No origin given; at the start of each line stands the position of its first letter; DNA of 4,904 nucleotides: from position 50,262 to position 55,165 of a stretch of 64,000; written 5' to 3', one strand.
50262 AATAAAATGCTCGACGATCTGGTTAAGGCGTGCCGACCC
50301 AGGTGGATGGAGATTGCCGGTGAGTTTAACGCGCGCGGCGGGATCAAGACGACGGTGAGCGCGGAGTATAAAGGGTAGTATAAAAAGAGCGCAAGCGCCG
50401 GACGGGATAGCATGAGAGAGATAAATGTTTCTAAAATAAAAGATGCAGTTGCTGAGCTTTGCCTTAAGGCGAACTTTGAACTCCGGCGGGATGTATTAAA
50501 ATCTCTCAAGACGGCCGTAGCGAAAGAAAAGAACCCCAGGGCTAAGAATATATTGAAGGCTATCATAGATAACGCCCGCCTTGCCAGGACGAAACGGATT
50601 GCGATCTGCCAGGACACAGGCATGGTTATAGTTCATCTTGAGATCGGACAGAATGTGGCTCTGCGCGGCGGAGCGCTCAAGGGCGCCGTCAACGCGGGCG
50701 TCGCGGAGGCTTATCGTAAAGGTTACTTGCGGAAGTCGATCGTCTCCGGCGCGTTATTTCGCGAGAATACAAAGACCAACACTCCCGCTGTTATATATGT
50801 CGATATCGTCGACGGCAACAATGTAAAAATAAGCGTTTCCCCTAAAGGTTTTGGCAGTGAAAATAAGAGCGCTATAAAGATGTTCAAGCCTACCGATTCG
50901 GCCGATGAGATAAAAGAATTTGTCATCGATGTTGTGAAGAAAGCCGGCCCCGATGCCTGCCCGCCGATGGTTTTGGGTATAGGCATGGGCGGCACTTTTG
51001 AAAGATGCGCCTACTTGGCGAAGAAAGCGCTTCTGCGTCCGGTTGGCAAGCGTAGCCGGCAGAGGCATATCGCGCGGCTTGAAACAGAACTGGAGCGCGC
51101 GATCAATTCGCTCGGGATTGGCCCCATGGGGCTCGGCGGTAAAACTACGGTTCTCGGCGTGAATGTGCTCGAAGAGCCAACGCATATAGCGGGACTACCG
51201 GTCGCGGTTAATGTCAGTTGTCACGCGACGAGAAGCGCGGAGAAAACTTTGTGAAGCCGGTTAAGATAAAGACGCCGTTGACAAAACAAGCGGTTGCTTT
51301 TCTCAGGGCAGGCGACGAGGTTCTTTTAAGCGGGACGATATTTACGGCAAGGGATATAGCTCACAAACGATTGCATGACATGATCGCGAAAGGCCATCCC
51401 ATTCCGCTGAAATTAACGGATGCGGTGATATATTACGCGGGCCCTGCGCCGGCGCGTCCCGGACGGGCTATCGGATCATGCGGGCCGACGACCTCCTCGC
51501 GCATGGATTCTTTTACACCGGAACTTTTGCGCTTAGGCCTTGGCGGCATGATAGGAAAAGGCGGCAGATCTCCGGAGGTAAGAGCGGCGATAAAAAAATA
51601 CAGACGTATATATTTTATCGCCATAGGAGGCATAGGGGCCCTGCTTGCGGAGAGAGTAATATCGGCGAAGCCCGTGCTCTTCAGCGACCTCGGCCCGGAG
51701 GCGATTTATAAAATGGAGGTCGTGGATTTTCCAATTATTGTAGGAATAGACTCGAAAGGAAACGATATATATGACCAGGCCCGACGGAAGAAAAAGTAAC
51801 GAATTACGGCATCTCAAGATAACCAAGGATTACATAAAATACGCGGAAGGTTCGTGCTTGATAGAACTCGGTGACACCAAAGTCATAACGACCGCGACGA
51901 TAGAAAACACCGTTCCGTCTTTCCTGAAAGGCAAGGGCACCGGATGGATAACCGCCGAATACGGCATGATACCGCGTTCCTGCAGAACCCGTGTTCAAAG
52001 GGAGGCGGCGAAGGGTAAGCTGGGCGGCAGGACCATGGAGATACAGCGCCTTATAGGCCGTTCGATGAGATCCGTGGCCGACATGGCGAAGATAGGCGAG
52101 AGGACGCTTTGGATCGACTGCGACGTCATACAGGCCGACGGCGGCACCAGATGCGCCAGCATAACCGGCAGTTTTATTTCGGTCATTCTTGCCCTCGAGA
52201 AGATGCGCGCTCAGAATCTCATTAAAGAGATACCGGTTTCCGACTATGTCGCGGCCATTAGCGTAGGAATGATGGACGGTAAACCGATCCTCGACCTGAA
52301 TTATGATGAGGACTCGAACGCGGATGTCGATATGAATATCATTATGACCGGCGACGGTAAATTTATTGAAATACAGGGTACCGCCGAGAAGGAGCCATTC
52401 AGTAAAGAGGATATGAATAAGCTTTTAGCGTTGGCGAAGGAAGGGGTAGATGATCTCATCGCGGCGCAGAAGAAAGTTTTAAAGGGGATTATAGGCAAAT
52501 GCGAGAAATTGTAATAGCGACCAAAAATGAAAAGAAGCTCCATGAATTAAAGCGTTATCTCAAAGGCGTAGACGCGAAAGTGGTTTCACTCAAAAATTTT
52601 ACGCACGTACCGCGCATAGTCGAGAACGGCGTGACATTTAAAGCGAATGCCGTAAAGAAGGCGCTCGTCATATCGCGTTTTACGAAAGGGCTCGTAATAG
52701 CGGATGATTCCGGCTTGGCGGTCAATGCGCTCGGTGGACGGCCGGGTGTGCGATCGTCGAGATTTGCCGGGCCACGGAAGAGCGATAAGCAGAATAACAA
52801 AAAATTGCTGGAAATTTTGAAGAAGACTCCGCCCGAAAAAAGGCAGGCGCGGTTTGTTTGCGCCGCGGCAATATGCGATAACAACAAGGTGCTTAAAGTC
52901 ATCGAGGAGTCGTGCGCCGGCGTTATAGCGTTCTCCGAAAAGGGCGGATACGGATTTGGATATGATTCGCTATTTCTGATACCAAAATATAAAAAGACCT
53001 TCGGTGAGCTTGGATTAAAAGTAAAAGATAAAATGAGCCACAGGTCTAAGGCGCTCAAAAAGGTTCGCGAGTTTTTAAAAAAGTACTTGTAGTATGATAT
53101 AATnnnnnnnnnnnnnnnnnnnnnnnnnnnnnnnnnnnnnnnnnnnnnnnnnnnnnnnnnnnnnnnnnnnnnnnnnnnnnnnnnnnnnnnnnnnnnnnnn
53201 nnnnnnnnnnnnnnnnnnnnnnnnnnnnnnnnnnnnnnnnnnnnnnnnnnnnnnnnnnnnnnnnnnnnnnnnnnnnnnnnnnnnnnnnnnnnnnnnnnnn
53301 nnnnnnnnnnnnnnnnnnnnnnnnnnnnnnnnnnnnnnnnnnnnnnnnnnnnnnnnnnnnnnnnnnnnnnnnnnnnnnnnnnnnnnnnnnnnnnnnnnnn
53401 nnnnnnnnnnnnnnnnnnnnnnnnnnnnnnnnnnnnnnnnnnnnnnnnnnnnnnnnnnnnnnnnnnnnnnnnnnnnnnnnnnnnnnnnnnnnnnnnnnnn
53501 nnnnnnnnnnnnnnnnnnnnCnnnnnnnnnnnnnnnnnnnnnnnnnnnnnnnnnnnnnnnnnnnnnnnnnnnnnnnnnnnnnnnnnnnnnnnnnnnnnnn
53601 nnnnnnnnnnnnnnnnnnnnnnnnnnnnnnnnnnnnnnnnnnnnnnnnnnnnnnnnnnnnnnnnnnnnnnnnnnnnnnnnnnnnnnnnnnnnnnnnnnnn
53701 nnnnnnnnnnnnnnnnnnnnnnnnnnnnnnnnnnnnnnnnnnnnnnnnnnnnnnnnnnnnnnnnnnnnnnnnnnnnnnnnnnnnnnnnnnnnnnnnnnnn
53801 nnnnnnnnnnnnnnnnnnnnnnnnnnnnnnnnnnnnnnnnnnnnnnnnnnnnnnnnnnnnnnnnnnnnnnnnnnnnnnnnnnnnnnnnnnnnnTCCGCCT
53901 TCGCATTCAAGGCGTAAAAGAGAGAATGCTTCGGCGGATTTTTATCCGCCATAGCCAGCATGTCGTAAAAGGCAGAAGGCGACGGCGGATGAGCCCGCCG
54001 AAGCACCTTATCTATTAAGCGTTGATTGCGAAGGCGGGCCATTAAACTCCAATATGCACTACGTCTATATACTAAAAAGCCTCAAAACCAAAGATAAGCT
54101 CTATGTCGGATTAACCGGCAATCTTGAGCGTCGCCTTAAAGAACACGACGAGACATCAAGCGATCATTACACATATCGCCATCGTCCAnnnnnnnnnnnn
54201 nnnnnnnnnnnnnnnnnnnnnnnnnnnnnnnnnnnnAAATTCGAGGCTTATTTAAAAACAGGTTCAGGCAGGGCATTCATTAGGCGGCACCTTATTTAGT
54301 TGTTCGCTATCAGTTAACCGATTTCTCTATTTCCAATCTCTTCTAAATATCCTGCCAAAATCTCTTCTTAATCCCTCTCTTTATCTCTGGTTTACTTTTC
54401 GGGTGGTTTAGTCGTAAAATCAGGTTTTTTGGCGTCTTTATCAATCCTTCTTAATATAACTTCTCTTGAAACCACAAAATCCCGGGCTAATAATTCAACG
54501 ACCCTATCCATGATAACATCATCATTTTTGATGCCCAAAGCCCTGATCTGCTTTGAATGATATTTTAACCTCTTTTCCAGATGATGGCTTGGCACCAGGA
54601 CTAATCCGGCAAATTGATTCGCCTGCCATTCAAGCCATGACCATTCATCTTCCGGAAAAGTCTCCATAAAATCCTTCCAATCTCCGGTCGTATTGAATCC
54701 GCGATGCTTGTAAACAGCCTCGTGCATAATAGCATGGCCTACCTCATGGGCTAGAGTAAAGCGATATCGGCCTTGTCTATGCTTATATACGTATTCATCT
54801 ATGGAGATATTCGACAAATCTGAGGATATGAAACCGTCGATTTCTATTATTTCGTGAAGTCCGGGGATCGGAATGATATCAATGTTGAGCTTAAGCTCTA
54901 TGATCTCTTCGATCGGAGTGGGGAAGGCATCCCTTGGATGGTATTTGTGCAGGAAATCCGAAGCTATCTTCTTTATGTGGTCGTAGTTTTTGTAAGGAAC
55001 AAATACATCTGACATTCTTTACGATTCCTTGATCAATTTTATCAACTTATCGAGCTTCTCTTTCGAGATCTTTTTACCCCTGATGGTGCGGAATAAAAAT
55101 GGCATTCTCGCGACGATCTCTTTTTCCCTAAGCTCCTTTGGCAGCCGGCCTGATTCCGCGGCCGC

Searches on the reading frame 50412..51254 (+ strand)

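Call 61: search_protein_families(library=pfam, max_evalue=1e-8, proteins=[window:50412-51254:+])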
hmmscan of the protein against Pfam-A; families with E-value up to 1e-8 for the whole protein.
window:50412-51254:+ (280 aa): 1 family
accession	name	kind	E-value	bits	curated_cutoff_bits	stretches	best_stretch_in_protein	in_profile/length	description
PF05681.19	Fumerase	-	8.8e-109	363.4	25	1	11-277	2-268/270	Fumarate hydratase (Fumerase)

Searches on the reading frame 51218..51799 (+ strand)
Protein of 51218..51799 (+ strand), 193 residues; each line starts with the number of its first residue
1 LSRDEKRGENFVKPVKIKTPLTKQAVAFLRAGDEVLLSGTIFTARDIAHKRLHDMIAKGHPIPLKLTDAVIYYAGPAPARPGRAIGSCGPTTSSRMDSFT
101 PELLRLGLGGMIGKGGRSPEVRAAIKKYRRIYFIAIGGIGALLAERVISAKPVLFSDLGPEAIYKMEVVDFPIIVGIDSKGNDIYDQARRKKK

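Call 84: search_protein_families(library=pfam, max_evalue=0.000001, proteins=[window:51218-51799:+])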
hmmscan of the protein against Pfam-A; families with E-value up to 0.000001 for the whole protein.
window:51218-51799:+ (193 aa): 1 family
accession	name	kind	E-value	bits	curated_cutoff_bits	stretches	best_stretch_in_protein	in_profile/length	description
PF05683.17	Fumerase_C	-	3.8e-58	196.7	22.2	1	11-187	25-204/205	Fumarase C-terminus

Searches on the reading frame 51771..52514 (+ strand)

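Call 84: search_protein_families(library=pfam, max_evalue=0.000001, proteins=[window:51771-52514:+])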
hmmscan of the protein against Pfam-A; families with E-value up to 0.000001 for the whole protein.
window:51771-52514:+ (247 aa): 2 families
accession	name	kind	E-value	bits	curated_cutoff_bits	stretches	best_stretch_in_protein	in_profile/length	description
PF01138.27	RNase_PH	-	2.7e-23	83.2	25.5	1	11-139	1-125/130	3' exoribonuclease family, domain 1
PF03725.20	RNase_PH_C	-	9e-17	61.2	20.8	1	158-225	1-67/67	3' exoribonuclease family, domain 2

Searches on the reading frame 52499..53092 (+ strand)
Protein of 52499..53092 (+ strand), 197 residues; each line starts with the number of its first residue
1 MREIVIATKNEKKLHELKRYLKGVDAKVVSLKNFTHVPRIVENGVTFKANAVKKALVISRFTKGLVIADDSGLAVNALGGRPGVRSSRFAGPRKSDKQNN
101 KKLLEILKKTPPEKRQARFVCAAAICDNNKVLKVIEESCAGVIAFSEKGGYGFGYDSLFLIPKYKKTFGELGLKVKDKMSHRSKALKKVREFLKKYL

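Call 84: search_protein_families(library=pfam, max_evalue=0.000001, proteins=[window:52499-53092:+])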
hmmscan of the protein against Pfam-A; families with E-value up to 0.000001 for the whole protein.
window:52499-53092:+ (197 aa): 1 family
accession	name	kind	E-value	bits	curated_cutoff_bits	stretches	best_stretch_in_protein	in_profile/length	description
PF01725.21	Ham1p_like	-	1.1e-58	198.7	22.5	1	4-192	1-186/186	Ham1 family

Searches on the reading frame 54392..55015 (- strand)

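Call 84: search_protein_families(library=pfam, max_evalue=0.000001, proteins=[window:54392-55015:-])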
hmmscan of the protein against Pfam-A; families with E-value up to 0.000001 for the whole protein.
window:54392-55015:- (207 aa): 1 family
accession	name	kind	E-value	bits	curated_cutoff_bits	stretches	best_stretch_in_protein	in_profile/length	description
PF06114.19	Peptidase_M78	-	3.6e-12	46.6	22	1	78-191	36-122/123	IrrE N-terminal-like domain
